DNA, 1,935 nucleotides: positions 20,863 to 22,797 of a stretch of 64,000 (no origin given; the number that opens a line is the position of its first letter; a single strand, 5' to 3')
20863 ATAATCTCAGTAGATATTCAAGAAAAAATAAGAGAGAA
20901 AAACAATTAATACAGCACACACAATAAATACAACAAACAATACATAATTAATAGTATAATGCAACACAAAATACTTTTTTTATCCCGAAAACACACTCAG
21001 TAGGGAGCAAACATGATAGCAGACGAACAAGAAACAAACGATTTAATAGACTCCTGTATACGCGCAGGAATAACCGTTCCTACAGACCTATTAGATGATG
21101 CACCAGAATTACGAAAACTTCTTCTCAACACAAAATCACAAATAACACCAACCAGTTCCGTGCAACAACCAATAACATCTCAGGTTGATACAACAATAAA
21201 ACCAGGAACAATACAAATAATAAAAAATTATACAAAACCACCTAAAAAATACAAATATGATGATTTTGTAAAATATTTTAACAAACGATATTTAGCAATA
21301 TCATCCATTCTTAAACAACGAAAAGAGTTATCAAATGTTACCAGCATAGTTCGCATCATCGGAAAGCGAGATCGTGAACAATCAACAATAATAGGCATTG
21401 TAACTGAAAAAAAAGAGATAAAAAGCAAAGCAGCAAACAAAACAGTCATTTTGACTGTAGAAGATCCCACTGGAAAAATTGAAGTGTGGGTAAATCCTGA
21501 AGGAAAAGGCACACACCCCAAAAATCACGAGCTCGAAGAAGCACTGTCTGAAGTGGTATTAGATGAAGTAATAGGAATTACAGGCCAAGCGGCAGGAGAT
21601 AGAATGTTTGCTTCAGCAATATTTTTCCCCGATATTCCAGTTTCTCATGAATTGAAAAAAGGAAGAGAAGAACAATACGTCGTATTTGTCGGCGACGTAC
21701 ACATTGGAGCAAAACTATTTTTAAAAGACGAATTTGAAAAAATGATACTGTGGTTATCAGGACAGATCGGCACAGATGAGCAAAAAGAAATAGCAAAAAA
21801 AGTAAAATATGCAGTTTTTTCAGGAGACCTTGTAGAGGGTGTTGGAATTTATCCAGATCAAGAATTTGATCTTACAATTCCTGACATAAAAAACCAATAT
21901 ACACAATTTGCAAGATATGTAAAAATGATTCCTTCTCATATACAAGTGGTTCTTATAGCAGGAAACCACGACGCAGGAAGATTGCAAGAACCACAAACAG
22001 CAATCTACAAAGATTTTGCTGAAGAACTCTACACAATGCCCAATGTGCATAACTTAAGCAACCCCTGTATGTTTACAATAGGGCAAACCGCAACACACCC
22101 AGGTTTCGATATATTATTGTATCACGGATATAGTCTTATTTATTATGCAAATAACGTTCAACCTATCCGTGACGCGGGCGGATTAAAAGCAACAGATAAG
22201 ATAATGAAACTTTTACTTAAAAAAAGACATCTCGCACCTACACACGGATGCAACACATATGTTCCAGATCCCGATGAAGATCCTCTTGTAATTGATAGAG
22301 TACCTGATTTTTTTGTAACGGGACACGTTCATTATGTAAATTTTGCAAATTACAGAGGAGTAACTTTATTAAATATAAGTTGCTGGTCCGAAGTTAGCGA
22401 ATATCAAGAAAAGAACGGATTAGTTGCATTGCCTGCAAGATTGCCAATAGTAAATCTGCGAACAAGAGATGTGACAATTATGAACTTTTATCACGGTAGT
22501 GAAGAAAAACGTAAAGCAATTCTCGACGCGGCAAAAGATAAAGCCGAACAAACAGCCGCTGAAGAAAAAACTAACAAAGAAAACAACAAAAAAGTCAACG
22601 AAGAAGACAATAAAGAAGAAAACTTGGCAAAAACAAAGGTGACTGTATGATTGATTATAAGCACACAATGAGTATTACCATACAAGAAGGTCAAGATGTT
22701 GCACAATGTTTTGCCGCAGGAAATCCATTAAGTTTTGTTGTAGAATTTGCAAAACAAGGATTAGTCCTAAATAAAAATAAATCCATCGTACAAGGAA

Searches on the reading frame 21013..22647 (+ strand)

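Call 11: search_protein_families(library=pfam, proteins=[window:21013-22647:+])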
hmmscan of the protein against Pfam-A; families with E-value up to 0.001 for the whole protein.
window:21013-22647:+ (545 aa): 3 families
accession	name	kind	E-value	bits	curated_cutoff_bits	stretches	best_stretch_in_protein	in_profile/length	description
PF00149.33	Metallophos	-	2e-10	41.9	21.5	1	223-441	3-190/191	Calcineurin-like phosphoesterase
PF04042.21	DNA_pol_E_B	-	7.1e-09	35.8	29.1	1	291-438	61-203/210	DNA polymerase alpha/epsilon subunit B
PF01336.31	tRNA_anti-codon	-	8.3e-05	22.9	27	1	125-192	2-56/75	OB-fold nucleic acid binding domain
